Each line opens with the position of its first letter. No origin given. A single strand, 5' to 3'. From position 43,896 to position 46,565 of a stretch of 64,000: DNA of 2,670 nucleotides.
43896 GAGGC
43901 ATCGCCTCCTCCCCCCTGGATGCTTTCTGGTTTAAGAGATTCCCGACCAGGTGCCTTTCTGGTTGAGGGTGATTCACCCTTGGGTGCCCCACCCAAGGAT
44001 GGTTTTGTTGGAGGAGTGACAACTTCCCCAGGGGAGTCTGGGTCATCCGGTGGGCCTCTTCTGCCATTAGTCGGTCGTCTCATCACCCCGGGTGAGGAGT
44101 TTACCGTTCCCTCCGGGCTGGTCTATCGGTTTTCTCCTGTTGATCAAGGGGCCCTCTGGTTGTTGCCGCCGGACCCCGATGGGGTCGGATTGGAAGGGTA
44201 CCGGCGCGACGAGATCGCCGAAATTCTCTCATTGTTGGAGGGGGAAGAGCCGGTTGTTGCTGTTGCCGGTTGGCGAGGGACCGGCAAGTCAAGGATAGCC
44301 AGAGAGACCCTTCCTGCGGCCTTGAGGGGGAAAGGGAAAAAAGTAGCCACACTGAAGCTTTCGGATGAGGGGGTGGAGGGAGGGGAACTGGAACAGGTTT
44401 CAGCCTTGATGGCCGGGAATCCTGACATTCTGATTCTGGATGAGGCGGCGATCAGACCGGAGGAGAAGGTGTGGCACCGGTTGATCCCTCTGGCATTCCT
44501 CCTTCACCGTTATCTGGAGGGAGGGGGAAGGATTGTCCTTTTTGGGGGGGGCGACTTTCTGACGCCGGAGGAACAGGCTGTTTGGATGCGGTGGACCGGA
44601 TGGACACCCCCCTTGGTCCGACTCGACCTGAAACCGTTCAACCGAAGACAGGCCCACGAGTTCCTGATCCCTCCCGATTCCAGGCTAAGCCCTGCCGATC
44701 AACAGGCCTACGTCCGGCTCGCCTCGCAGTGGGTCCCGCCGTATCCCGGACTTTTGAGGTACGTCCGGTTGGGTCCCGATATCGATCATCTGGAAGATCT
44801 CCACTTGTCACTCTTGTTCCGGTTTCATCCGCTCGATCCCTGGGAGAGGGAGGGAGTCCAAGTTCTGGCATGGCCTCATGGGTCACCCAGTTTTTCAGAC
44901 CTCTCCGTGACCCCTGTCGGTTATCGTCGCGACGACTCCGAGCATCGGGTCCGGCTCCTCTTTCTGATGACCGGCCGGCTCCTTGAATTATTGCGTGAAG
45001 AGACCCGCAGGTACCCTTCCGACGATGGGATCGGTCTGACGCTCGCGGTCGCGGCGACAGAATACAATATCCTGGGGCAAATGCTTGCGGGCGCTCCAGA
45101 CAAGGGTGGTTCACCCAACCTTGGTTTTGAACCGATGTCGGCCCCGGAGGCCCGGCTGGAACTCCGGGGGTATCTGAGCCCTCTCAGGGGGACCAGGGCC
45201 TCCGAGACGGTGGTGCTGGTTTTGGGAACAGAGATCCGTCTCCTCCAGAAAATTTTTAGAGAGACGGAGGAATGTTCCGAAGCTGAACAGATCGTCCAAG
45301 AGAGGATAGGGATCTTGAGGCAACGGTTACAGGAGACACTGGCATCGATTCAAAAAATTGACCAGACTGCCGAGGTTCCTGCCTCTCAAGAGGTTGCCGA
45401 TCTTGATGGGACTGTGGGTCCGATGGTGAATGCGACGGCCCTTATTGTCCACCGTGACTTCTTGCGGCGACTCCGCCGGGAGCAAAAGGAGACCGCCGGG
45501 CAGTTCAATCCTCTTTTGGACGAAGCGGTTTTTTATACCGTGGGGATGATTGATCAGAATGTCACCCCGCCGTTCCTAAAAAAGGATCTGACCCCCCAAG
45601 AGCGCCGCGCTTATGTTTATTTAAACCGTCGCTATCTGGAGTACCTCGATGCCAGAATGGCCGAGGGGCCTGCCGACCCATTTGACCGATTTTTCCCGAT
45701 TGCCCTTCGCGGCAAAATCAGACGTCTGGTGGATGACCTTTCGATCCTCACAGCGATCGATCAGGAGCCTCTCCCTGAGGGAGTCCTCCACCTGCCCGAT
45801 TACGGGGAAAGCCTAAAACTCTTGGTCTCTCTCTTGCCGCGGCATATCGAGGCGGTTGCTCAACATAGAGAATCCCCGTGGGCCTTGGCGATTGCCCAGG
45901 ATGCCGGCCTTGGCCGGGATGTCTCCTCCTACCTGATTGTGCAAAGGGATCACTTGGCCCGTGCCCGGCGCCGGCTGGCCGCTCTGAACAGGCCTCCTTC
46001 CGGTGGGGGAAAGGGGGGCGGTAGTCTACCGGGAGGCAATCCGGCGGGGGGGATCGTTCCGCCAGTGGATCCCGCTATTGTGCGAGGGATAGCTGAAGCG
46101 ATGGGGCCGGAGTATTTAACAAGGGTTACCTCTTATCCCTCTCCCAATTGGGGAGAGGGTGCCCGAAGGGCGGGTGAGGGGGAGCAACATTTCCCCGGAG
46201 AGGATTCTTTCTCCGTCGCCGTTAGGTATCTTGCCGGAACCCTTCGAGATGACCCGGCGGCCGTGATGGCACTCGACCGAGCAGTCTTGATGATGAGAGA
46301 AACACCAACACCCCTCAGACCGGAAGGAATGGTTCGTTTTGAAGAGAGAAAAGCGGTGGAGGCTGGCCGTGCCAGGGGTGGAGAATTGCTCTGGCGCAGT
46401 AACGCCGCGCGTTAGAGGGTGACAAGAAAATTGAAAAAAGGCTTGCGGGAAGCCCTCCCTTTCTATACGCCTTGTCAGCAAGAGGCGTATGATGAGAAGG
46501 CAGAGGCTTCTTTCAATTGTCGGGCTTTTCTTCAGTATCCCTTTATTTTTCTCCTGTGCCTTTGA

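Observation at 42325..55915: About 13.5 kb of three giant co-directional genes wedged between prfB and lysS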

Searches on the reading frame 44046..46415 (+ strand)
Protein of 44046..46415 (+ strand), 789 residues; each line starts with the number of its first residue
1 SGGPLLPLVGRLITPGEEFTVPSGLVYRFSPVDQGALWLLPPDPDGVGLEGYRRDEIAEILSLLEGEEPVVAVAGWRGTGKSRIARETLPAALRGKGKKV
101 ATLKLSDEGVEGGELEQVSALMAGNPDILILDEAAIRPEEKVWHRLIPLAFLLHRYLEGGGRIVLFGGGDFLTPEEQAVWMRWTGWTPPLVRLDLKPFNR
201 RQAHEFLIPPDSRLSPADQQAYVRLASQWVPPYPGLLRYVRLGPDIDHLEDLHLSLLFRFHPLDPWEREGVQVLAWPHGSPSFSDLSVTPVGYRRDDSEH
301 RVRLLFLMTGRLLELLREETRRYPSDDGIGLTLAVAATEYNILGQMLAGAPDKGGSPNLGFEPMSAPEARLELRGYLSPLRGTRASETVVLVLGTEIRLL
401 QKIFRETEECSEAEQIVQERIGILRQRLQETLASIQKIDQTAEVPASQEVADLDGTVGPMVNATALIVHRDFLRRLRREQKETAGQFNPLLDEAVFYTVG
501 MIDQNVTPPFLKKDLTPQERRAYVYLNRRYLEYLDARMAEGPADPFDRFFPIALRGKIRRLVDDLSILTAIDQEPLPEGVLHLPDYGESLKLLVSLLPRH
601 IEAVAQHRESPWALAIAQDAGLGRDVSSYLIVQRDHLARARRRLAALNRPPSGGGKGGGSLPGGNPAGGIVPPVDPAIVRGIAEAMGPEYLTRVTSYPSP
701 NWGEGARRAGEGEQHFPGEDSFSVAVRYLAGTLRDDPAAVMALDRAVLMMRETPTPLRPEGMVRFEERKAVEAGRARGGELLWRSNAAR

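Call 68: predict_structure(alignment_id=A2)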
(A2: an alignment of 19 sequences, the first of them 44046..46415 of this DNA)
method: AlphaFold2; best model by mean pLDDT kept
length: 789 residues; sequences in the alignment: 19
mean_pLDDT: 71.2   pTM: 0.49
mean pLDDT of the five models: 71.2, 69.4, 68.5, 68.1, 67.6
residues with pLDDT >= 90: 171; 70-90: 301; 50-70: 163; < 50: 154
segments of 3 or more residues with pLDDT < 50: 1-5, 280-296, 350-382, 441-459, 483-487, 498-507, 653-673, 698-717, 753-768
pLDDT, mean of each block of 10 residues (from residue 1): 45 80 87 90 93 96 95 94 94 97 81 70 93 86 78 94 90 92 91 95 95 91 89 91 84 71 69 71 38 47 76 79 72 72 65 41 40 39 58 79 74 80 81 67 43 44 60 70 48 52 48 62 68 66 55 73 80 65 71 89 90 81 78 85 82 42 32 63 81 61 42 48 77 82 80 42 42 57 55
secondary structure, 60 per line:
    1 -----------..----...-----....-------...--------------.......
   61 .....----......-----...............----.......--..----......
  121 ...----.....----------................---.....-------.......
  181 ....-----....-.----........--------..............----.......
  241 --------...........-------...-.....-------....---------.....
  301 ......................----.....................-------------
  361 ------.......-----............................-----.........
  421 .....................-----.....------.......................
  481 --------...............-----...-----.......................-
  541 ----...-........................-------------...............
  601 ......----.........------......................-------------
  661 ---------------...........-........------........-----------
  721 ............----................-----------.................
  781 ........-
elements in order (helices of 4 or more, strands of 3 or more residues): E18-20 E26-29 E37-39 H54-65 E70-75 H81-95 E100-106 H115-123 E128-132 H143-158 E162-166 H174-184 E190-193 H200-207 H216-229 H234-240 H249-259 E271-275 H283-286 H296-322 H327-347 H367-373 H379-406 H412-441 H447-451 H458-480 H489-503 H517-539 H549-572 H586-606 H611-619 H626-647 H676-686 H688-695 H702-709 H721-732 H737-752 H764-788

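Call 70: fold_search(model_id=the predicted structure, library=pdb)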
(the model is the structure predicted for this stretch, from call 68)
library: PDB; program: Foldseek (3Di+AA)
matches with E <= 10: 1108; with E <= 0.001: 0
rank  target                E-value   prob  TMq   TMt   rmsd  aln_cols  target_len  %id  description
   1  8vwb                  1.6e-03  1.00  0.18  0.33  21.1       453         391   13  CryoEM Structure of a FtsH Helical Assembly in the Aged State (released 2025-01-15)
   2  5f4h_A                2.3e-03  1.00  0.13  0.22  13.5       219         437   17  Archael RuvB-like Holiday junction helicase (released 2016-12-21)
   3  1l8q                  2.5e-03  1.00  0.17  0.37  14.0       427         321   10  CRYSTAL STRUCTURE OF DNA REPLICATION INITIATION FACTOR (released 2002-09-25)
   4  5zr1_D                2.6e-03  0.96  0.15  0.24  15.8       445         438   12  Saccharomyces Cerevisiae Origin Recognition Complex Bound to a 72-bp Origin DNA containing ACS and B1 element (released 2018-07-11)
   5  2qby_A                3.0e-03  1.00  0.20  0.38  12.8       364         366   14  Crystal structure of a heterodimer of Cdc6/Orc1 initiators bound to origin DNA (from S. solfataricus) (released 2007-09-11)
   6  2hcb_C                3.8e-03  0.99  0.16  0.32  13.8       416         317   12  Structure of AMPPCP-bound DnaA from Aquifex aeolicus (released 2006-07-25)
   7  3vkg_B                4.6e-03  0.57  0.14  0.05  39.1       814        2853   11  X-ray structure of an MTBD truncation mutant of dynein motor domain (released 2012-03-14)
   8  7jps_D                4.9e-03  0.94  0.16  0.28  15.4       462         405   14  ORC-DNA: Human Origin Recognition Complex (ORC) with DNA bound in the core (released 2020-09-09)
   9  6vvo_D                5.6e-03  0.99  0.15  0.34  16.4       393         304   14  Structure of the human clamp loader (Replication Factor C, RFC) bound to the sliding clamp (Proliferating Cell Nuclear (released 2020-02-26)
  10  1jqj_D                5.6e-03  0.98  0.17  0.33  16.4       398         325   16  Mechanism of Processivity Clamp Opening by the Delta Subunit Wrench of the Clamp Loader Complex of E. coli DNA Polymer (released 2001-11-07)
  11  8q3w_A                5.9e-03  1.00  0.14  0.37   7.0       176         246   17  ATP-bound IstB in complex to duplex DNA (released 2024-07-10)
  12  8fd6                  6.4e-03  0.60  0.16  0.06  28.4       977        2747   10  Engineered human dynein motor domain in the microtubule-unbound state in the buffer containing ATP-Vi (released 2023-06-21)
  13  4ww0_C                6.8e-03  0.98  0.17  0.29  18.8       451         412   14  Truncated FtsH from A. aeolicus (released 2015-05-06)
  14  7tjh_D                7.1e-03  0.90  0.15  0.23  15.3       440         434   12  S. cerevisiae ORC bound to 84 bp ARS1 DNA and Cdc6 (state 1) with flexible Orc6 N-terminal domain (released 2022-10-05)
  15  1jqj_C                7.4e-03  0.97  0.16  0.32  14.9       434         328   14  Mechanism of Processivity Clamp Opening by the Delta Subunit Wrench of the Clamp Loader Complex of E. coli DNA Polymer (released 2001-11-07)
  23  5bq5_A                1.0e-02  1.00  0.13  0.45   7.2       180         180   17  Crystal structure of the IstB AAA+ domain bound to ADP-BeF3 (released 2015-09-02)
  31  5bq5_B                1.4e-02  1.00  0.14  0.46   6.6       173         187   17  Crystal structure of the IstB AAA+ domain bound to ADP-BeF3 (released 2015-09-02)
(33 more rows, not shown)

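Call 77: search_solved_structures(query=A2, max_evalue=1)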
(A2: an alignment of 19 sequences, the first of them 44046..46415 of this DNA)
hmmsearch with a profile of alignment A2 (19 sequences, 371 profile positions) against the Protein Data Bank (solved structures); distinct sequences matched with E-value up to 1: 64 (the best 60 are shown).
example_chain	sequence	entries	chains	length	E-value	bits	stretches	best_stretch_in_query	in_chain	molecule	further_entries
6n9l_A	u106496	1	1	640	0.00048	22.2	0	80-119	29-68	UvrABC system protein A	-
3ux8_A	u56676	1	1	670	0.0009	21.3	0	84-138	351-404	Excinuclease ABC, A subunit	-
3pih_A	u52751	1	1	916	0.0015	20.6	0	80-119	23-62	UvrABC system protein A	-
2r6f_A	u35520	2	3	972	0.0028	19.7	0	84-138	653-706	Excinuclease ABC subunit A | Excinuclease ABC, A subunit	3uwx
9jix_A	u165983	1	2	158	0.0032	19.5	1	80-144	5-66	De Novo Designed ATPase, PL2x4_2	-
5bq5_A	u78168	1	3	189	0.0052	18.8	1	73-169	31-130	Insertion sequence IS5376 putative ATP-binding protein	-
2yvu_A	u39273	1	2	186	0.0075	18.3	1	82-124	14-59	Probable adenylyl-sulfate kinase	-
2v3c_C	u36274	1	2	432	0.0077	18.3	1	79-179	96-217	SIGNAL RECOGNITION 54 KDA PROTEIN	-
3ndb_B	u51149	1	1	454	0.0086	18.1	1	79-179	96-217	Signal recognition 54 kDa protein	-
8q3w_A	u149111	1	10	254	0.0098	17.9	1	73-169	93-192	Insertion sequence IS5376 putative ATP-binding protein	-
4q7k_A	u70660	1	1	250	0.014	17.4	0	82-144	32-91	ABC transporter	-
3ec2_A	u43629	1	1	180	0.019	17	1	85-158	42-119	DNA replication protein DnaC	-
3ecc_A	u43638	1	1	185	0.021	16.9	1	85-158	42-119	DNA replication protein DnaC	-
4q4j_A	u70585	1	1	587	0.025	16.6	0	82-144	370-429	ABC transporter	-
6cy1_A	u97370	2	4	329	0.041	15.9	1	82-195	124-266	Signal recognition particle receptor FtsY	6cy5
2hcb_A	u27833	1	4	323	0.043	15.8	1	82-178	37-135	Chromosomal replication initiator protein dnaA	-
1l8q_A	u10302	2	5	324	0.043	15.8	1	82-178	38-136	Chromosomal replication initiator protein dnaA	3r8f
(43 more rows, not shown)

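Call 90: fold_search(model_id=the predicted structure, library=viral)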
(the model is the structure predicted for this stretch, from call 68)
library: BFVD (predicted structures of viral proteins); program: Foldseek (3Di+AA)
matches with E <= 10: 647; with E <= 0.001: 1
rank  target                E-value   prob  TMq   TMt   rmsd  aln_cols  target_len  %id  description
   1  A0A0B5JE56            4.6e-04  1.00  0.13  0.17  11.8       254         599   18  PIF1-like helicase [Pandoravirus inopinatum]
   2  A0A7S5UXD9            1.1e-03  0.99  0.16  0.28  17.7       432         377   14  (no name in the UniProt tables at hand)
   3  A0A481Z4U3            1.2e-03  0.63  0.13  0.08  32.6       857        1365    9  Type III restriction enzyme, res subunit [Pithovirus LCPAC001]
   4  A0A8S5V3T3            1.3e-03  0.97  0.17  0.16  23.6       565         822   12  NLR family CARD domain-containing protein-inhibition, Muti-domain, Innate Immunity, Phosphorylation [Siphoviridae sp. cteDy1]
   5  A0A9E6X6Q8            2.1e-03  1.00  0.13  0.27   6.5       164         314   20  (no name in the UniProt tables at hand)
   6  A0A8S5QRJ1            2.5e-03  1.00  0.14  0.33  19.8       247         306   14  Replicative helicase [Myoviridae sp. ctRTx89]
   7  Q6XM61                2.8e-03  1.00  0.17  0.39   8.0       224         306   12  FirrV-1-A26 [Feldmannia irregularis virus a]
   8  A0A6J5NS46            2.8e-03  0.89  0.16  0.22  29.3       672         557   12  Uncharacterized AAA domain-containing protein ycf46 [uncultured Caudovirales phage]
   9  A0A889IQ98            3.2e-03  0.99  0.15  0.30  18.4       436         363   12  (no name in the UniProt tables at hand)
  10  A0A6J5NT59            3.9e-03  1.00  0.15  0.33  16.7       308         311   12  AAA+ ATPase domain-containing protein [uncultured Caudovirales phage]
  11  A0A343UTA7            4.7e-03  1.00  0.18  0.38  11.7       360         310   13  (no name in the UniProt tables at hand)
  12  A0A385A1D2            6.2e-03  1.00  0.16  0.27  11.3       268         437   12  (no name in the UniProt tables at hand)
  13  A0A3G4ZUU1            6.2e-03  0.44  0.11  0.13  31.3       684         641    9  Uncharacterized protein [Edafosvirus sp.]
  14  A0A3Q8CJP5            7.5e-03  1.00  0.17  0.31  16.8       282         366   15  ATPase AAA-type core domain-containing protein [Lactobacillus phage Lpa804]
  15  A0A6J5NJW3            9.1e-03  0.99  0.13  0.29  11.1       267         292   16  COG1875 NYN ribonuclease and ATPase of PhoH family domains [uncultured Caudovirales phage]
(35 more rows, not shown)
